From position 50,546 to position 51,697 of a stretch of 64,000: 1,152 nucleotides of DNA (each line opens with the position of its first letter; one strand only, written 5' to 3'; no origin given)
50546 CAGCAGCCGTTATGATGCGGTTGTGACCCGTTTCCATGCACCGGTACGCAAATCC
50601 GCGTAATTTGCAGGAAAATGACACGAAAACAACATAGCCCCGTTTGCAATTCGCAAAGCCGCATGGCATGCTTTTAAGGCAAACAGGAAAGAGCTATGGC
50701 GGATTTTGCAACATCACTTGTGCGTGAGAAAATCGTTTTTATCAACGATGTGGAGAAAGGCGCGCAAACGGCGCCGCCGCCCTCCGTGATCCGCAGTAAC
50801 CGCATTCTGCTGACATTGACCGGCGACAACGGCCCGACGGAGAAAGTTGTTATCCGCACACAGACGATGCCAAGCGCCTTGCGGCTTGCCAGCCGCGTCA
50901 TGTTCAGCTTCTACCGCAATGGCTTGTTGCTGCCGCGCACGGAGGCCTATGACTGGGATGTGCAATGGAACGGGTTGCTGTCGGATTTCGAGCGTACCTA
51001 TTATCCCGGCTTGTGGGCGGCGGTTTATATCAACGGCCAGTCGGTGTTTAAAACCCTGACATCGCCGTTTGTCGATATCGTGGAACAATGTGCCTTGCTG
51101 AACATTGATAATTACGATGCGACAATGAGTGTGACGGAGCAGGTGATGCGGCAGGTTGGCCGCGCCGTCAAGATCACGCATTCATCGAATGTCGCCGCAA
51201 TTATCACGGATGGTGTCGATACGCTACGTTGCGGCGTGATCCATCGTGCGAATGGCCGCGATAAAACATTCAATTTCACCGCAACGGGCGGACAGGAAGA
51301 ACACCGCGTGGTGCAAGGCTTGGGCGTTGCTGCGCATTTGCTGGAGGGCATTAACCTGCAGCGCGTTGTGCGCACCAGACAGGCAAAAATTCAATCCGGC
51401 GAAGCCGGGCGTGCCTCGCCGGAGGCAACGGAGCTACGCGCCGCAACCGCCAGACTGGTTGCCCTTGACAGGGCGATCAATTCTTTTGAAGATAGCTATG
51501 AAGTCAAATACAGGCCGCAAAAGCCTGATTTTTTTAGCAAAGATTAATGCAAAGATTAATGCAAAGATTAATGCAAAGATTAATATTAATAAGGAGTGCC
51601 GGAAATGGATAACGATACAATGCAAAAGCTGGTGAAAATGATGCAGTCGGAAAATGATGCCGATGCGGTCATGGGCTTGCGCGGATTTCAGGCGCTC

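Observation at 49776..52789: Run of four consecutive orphan genes (216, 283, 195, 143 aa) with no recognisable domains, embedded among ubiquinone/methyltransferase housekeeping genes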

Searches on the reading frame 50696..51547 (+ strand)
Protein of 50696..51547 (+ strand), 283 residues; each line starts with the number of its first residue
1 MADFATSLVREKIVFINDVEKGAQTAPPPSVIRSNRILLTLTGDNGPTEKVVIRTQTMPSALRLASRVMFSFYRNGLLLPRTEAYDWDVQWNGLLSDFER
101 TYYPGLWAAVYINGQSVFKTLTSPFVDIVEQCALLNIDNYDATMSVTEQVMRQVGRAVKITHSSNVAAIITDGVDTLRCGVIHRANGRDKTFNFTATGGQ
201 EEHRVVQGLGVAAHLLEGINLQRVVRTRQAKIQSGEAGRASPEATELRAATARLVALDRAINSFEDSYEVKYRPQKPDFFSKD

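Call 4: search_protein_families(library=pfam, proteins=[window:50696-51547:+], max_evalue=1)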
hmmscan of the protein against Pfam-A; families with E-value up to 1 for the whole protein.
window:50696-51547:+ (283 aa): 0 families

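Call 5: search_protein_families(library=ncbifam, proteins=[window:50696-51547:+], max_evalue=1)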
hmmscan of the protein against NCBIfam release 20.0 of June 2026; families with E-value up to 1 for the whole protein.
window:50696-51547:+ (283 aa): 0 families

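Call 6: search_protein_families(library=phrogs, proteins=[window:50696-51547:+], max_evalue=1)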
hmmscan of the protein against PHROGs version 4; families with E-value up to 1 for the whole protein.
window:50696-51547:+ (283 aa): 2 families
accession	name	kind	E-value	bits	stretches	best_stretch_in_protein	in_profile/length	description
phrog_9861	-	unknown function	0.25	12.6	1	189-238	23-72/93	-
phrog_28155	-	head and packaging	0.3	11.8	1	76-200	63-190/260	terminase large subunit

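Call 7: search_protein_families(library=padloc, proteins=[window:50696-51547:+], max_evalue=1)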
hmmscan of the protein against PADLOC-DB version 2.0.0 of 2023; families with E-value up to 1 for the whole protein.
window:50696-51547:+ (283 aa): 0 families

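Call 8: search_solved_structures(query=window:50696-51547:+, max_evalue=10)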
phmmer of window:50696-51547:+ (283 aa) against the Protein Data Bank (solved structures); distinct sequences matched with E-value up to 10: 0.

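Call 9: find_related_loci(query=window:50696-51547:+, collection=genome_contigs, flank=10000)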
Query window:50696-51547:+ (283 aa) in genome_contigs; peptide patterns used: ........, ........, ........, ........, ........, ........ (x = any residue, [..] = any of these).
77 stretches matched a pattern; 5 encode a relative of the query (tblastn E <= 1e-3); 5 distinct loci.
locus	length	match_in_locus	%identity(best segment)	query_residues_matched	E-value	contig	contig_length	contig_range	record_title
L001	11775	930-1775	63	1-283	2e-125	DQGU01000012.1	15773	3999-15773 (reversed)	MAG TPA_asm: Rhodospirillaceae bacterium isolate UBA8982 contig_13955, whole genome shotgun sequence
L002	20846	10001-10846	63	1-283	4e-125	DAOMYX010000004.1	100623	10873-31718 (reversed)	MAG TPA_asm: Alphaproteobacteria bacterium isolate AMR_MDS_5615 NODE_92_length_100623_cov_22.443610, whole genome shotgu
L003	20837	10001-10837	61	1-280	1e-121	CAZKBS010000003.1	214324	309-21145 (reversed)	MAG TPA_asm: uncultured Micavibrio sp. isolate SRP290908_co2_99 genome assembly, contig: NODE_39_length_214324_cov_33.09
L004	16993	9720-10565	61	1-282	8e-121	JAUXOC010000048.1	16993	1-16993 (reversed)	MAG: Alphaproteobacteria bacterium isolate C1_metabat.bin.32 C1_k141_12350, whole genome shotgun sequence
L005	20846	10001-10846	60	1-282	8e-119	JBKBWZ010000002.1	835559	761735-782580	MAG: Alphaproteobacteria bacterium isolate 21H_022.bin.44 NODE_3_length_835559_cov_9.415329, whole genome shotgun sequen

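Call 14: find_homologous_proteins(query=window:50696-51547:+, max_evalue=0.001)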
Query window:50696-51547:+ (283 aa): 123 proteins with E <= 0.001 among 4762 candidates; the best 120 are listed.
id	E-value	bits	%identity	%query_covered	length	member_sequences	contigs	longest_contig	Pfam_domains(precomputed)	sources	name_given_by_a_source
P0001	1.3e-181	620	99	100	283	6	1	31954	-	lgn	-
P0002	1.1e-158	545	88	100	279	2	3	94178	-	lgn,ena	-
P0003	5.5e-158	543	87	100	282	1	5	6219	-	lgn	-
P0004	1.4e-155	535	84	100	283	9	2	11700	-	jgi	-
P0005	1.1e-134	466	73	100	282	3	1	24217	-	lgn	-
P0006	1.8e-113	397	63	100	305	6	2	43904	-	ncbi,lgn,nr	ncbi:MAG: hypothetical protein H3C49_01615 [Alphaproteobacteria bacterium]|nr:hypothetical protein [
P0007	4.6e-112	392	64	100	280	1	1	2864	-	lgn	-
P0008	9.8e-111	388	63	100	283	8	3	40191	-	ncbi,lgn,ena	-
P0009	2.4e-110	386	61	99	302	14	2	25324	-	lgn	-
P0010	1.5e-109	384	61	100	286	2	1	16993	-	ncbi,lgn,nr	ncbi:MAG: hypothetical protein Q8K65_05755 [Alphaproteobacteria bacterium]|nr:hypothetical protein [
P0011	5.1e-109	382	61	100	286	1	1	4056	-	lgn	-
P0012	6.6e-109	382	61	100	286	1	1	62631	-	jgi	jgi:hypothetical protein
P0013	7.4e-109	381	61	100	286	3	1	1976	-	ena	-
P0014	1.9e-108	380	61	100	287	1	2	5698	-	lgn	-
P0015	5.3e-108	379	60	100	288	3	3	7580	-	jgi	jgi:hypothetical protein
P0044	1.3e-90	322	52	100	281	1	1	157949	-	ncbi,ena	-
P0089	3.2e-81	291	47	100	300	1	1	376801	-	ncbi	-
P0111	1.2e-62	230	42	99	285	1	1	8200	-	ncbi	ncbi:MAG: hypothetical protein ACQEQL_05330 [Pseudomonadota bacterium]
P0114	7.1e-56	208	42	99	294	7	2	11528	-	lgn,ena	-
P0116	1.0e-50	191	40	99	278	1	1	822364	-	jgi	-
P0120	7.6e-50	188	40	99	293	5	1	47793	-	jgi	jgi:hypothetical protein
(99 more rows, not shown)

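Call 22: list_cluster_members(proteins=[P0228, window:50696-51547:+, window:51605-52192:+, window:52358-52789:+])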
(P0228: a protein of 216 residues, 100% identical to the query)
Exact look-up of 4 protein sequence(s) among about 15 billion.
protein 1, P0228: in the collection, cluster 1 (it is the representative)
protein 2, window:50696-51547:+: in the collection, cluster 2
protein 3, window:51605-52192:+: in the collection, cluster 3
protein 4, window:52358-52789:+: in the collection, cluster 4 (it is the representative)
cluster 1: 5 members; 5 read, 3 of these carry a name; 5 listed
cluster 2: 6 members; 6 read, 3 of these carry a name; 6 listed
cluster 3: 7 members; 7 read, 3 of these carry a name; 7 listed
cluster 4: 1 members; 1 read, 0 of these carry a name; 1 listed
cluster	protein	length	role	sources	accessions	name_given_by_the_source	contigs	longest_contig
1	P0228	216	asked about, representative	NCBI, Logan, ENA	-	-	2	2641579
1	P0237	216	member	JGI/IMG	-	hypothetical protein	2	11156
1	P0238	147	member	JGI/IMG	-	hypothetical protein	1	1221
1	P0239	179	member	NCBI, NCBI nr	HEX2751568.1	MAG TPA: hypothetical protein VHP34_00370, partial [Alphaproteobacteria bacterium] | hypothetical protein [Alphaproteobacteria bacterium]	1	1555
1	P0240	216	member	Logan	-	-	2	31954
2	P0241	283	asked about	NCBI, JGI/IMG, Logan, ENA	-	hypothetical protein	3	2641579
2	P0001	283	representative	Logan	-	-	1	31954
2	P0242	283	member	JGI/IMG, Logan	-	hypothetical protein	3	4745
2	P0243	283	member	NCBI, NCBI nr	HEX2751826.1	MAG TPA: hypothetical protein VHP34_01715 [Alphaproteobacteria bacterium] | hypothetical protein [Alphaproteobacteria bacterium]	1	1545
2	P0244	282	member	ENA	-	-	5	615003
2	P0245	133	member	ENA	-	-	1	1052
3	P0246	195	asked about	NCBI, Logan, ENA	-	-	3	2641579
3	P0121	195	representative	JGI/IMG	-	hypothetical protein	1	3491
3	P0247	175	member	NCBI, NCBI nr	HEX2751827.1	MAG TPA: hypothetical protein VHP34_01720, partial [Alphaproteobacteria bacterium] | hypothetical protein [Alphaproteobacteria bacterium]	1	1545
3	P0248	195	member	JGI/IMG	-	hypothetical protein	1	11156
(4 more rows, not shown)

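Call 26: predict_structure(alignment_id=A1)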
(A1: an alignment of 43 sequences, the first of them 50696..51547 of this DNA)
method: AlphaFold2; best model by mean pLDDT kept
length: 283 residues; sequences in the alignment: 43
mean_pLDDT: 89.3   pTM: 0.88
mean pLDDT of the five models: 89.3, 88.5, 88.4, 85.1, 82.3
residues with pLDDT >= 90: 188; 70-90: 77; 50-70: 16; < 50: 2
segments of 3 or more residues with pLDDT < 50: none
pLDDT, mean of each block of 10 residues (from residue 1): 85 80 67 91 90 95 98 96 96 95 93 92 74 70 78 81 89 94 84 95 97 96 94 95 97 97 98 92 60
secondary structure, 60 per line:
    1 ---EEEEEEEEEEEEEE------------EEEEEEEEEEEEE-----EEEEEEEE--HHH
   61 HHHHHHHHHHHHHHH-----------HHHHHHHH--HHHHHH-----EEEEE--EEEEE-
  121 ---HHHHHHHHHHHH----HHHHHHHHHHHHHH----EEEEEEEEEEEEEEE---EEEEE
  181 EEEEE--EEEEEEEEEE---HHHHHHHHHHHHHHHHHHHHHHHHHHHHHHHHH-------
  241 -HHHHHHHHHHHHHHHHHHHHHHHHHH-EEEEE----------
elements in order: E4-17 E30-42 E48-55 H58-75 H87-94 H97-102 E108-112 E115-119 H124-135 H140-153 E158-172 E176-185 E188-197 H201-233 H242-267 E269-273

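Call 38: find_encoding_contigs(protein=P0116, flank=8000, max_places=2)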
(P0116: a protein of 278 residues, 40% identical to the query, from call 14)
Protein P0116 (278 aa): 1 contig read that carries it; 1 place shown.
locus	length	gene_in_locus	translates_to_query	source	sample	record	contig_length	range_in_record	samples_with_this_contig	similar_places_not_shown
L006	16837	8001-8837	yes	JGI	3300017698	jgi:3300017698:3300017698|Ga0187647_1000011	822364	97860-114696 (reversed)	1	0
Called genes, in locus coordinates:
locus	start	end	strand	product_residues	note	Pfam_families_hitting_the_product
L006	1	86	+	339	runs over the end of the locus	PF00487:FA_desaturase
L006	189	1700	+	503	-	PF02789:Peptidase_M17_N, PF00883:Peptidase_M17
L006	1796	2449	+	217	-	-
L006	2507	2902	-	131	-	-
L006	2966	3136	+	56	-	-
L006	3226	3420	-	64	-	-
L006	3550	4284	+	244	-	-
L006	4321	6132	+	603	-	-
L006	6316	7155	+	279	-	-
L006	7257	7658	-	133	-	-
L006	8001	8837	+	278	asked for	-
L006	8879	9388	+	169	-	PF05099:TerB (faint)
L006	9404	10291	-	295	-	PF13672:PP2C_2 (weak)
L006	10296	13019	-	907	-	PF01326:PPDK_N, PF00391:PEP-utilizers, PF02896:PEP-utilizers_C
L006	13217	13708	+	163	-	-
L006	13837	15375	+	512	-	PF00587:tRNA-synt_2b, PF03129:HGTP_anticodon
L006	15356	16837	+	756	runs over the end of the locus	PF04453:LptD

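Call 39: find_encoding_contigs(protein=P0120, flank=8000, max_places=2)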
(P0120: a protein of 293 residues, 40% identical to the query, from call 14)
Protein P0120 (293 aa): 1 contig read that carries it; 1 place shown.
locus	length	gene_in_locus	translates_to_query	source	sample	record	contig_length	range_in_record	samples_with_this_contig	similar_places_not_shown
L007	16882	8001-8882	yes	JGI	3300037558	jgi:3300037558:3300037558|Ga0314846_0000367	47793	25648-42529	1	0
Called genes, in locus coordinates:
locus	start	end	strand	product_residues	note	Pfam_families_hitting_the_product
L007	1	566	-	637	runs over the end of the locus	PF02771:Acyl-CoA_dh_N, PF02770:Acyl-CoA_dh_M, PF00441:Acyl-CoA_dh_1, PF22924:ACOX_C_alpha1, PF01756:ACOX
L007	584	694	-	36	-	-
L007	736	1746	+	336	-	PF00487:FA_desaturase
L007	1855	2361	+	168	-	-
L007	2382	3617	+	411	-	PF00078:RVT_1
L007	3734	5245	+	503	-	PF02789:Peptidase_M17_N, PF00883:Peptidase_M17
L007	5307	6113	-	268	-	PF06114:Peptidase_M78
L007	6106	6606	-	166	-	PF13560:HTH_31, PF01381:HTH_3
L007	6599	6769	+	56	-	-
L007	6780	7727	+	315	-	-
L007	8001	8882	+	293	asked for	-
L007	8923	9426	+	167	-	-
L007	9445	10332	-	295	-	PF13672:PP2C_2 (weak)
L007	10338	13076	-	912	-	PF01326:PPDK_N, PF00391:PEP-utilizers, PF02896:PEP-utilizers_C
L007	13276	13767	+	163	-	-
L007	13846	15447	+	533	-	PF00587:tRNA-synt_2b, PF03129:HGTP_anticodon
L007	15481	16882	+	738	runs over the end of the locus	PF04453:LptD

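Call 41: find_encoding_contigs(protein=P0089, flank=8000, max_places=1)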
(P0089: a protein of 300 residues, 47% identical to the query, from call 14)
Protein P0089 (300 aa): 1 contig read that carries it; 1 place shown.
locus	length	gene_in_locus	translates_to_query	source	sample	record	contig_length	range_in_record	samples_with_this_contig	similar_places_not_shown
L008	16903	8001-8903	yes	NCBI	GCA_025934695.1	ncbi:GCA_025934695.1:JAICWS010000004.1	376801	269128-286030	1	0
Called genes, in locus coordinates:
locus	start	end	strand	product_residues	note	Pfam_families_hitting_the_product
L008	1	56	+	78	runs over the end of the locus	-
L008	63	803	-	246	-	PF08856:DUF1826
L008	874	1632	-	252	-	PF18912:DZR_2, PF00156:Pribosyltran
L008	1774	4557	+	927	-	PF05175:MTS, PF13489:Methyltransf_23 (weak), PF08241:Methyltransf_11, PF08242:Methyltransf_12, PF13649:Methyltransf_25, PF13847:Methyltransf_31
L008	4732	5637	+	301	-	PF13489:Methyltransf_23, PF08241:Methyltransf_11, PF08242:Methyltransf_12, PF13649:Methyltransf_25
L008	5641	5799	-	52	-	-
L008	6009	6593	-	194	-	-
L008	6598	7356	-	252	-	PF13489:Methyltransf_23, PF01209:Ubie_methyltran (weak), PF02353:CMAS, PF06325:PrmA, PF13847:Methyltransf_31, PF08241:Methyltransf_11, PF08242:Methyltransf_12, PF13649:Methyltransf_25, +1 more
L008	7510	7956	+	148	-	-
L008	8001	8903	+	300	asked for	-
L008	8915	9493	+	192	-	-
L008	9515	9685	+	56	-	-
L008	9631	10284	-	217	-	PF01135:PCMT, PF01596:Methyltransf_3, PF13578:Methyltransf_24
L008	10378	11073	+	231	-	PF02146:SIR2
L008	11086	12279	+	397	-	PF17785:PUA_3, PF10672:Methyltrans_SAM, PF02475:TRM5-TYW2_MTfase (weak), PF03602:Cons_hypoth95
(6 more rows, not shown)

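Call 42: find_encoding_contigs(protein=P0114, flank=8000, max_places=1)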
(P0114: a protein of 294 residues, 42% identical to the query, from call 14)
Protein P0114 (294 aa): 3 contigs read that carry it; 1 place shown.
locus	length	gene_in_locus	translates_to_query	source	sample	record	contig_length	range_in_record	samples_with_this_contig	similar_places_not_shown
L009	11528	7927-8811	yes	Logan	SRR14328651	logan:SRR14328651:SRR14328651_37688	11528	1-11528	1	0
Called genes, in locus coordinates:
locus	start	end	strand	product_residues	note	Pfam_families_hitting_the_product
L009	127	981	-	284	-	PF18912:DZR_2, PF00156:Pribosyltran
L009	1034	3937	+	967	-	PF02390:Methyltransf_4 (weak), PF05175:MTS (weak), PF13489:Methyltransf_23 (weak), PF13649:Methyltransf_25, PF13847:Methyltransf_31, PF08241:Methyltransf_11, PF08242:Methyltransf_12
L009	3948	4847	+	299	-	PF13489:Methyltransf_23, PF08241:Methyltransf_11 (weak)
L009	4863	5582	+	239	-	PF00753:Lactamase_B, PF16123:HAGH_C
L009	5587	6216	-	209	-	-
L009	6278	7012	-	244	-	PF02353:CMAS, PF13489:Methyltransf_23, PF01209:Ubie_methyltran, PF06325:PrmA, PF13847:Methyltransf_31, PF08241:Methyltransf_11, PF08242:Methyltransf_12, PF13649:Methyltransf_25, +4 more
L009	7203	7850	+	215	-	-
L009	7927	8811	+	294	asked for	-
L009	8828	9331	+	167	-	-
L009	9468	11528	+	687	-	?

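Call 43: find_encoding_contigs(protein=P0044, flank=8000, max_places=1)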
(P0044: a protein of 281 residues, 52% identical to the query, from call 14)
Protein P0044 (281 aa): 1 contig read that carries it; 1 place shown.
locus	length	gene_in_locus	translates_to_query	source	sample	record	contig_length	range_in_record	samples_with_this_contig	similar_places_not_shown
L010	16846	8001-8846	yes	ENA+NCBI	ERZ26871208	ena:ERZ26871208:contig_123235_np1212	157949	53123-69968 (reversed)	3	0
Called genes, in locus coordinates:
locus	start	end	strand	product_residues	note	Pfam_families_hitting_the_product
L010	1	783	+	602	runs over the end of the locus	PF00009:GTP_EFTU, PF01926:MMR_HSR1 (faint), PF03144:GTP_EFTU_D2 (weak), PF14492:EFG_III, PF00679:EFG_C, PF06421:LepA_C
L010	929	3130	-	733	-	PF02897:Peptidase_S9_N, PF00326:Peptidase_S9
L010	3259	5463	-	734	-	PF02897:Peptidase_S9_N, PF00326:Peptidase_S9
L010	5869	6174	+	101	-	PF18291:HU-HIG, PF00216:Bac_DNA_binding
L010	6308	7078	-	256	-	PF13489:Methyltransf_23, PF02353:CMAS, PF06325:PrmA (weak), PF13847:Methyltransf_31, PF08241:Methyltransf_11, PF08242:Methyltransf_12, PF13649:Methyltransf_25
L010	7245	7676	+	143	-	-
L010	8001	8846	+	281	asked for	-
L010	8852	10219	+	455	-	PF13231:PMT_2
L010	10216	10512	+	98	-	-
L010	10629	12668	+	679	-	PF00990:GGDEF, PF00563:EAL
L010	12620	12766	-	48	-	-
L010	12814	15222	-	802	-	PF00171:Aldedh, PF07368:DUF1487 (faint), PF00171:Aldedh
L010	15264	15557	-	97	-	-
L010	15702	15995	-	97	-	PF01541:GIY-YIG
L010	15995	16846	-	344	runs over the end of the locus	PF01791:DeoC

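Call 44: find_encoding_contigs(protein=P0111, flank=8000, max_places=1)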
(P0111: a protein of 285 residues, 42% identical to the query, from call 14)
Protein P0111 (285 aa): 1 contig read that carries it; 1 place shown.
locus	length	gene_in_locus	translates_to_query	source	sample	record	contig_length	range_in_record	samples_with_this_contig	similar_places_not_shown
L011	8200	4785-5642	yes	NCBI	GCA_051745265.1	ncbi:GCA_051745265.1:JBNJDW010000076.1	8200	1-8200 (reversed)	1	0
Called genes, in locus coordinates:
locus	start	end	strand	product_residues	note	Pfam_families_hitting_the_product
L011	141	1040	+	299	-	PF13489:Methyltransf_23 (weak), PF08241:Methyltransf_11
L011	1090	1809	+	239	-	PF00753:Lactamase_B, PF16123:HAGH_C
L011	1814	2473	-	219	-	-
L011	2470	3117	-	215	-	-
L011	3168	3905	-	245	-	PF13489:Methyltransf_23, PF03848:TehB (weak), PF02353:CMAS, PF06325:PrmA, PF13847:Methyltransf_31, PF08241:Methyltransf_11, PF08242:Methyltransf_12, PF13649:Methyltransf_25, +3 more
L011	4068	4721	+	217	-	-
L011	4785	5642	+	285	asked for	-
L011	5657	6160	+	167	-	-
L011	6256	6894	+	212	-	-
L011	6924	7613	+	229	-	-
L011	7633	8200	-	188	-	PF00709:Adenylsucc_synt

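Call 53: search_protein_representatives(alignment_id=A1)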
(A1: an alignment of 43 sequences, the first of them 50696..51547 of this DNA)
Query: 43 sequences, 283 profile positions. Proteins with E-value up to 0.001 (for the whole library): 264; up to 1e-10: 228; up to 1e-30: 175. The best 150 are listed.
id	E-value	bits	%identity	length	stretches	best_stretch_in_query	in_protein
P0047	5.3e-127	439.4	-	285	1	1-282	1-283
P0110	1.8e-108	378.5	-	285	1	1-282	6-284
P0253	3.6e-107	374.3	-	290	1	1-281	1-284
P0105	1.6e-103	362.4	-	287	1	1-280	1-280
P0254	6.5e-103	360.3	-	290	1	1-280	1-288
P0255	2.1e-97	342.2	-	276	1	6-282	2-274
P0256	1.4e-96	339.5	-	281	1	1-280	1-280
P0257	9.8e-96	336.8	-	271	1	1-281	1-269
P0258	2.4e-94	332.2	-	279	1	1-281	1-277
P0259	2.8e-93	328.7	-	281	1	1-282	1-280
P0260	2.9e-93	328.6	-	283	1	1-281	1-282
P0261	1.9e-92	326.0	-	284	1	1-281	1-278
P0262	4.0e-91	321.7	-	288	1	1-281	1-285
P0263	2.0e-89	316.1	-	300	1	1-281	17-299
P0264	2.7e-89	315.7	-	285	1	1-280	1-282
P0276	4.3e-72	259.2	-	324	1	1-280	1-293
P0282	2.0e-68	247.2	-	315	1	3-281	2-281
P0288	9.7e-67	241.6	-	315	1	1-278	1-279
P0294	2.3e-65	237.1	-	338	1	1-281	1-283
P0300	1.7e-63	231.0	-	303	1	3-280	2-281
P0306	8.6e-63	228.7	-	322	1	1-280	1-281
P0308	1.1e-62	228.3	-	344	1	3-280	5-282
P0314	8.3e-62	225.5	-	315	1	4-280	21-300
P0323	3.4e-60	220.2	-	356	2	5-204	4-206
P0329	3.5e-59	216.8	-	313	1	1-279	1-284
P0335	5.7e-58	212.9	-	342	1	2-280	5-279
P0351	1.7e-54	201.5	-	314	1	1-279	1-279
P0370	8.2e-48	179.5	-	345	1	1-281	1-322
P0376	1.6e-46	175.3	-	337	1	2-280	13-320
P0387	3.5e-43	164.4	-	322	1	1-280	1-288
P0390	7.3e-42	160.0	-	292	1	10-279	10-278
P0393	1.2e-41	159.3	-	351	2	104-279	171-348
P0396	6.1e-41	157.0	-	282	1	8-281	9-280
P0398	9.0e-41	156.4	-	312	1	6-280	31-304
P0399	1.1e-40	156.1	-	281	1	1-280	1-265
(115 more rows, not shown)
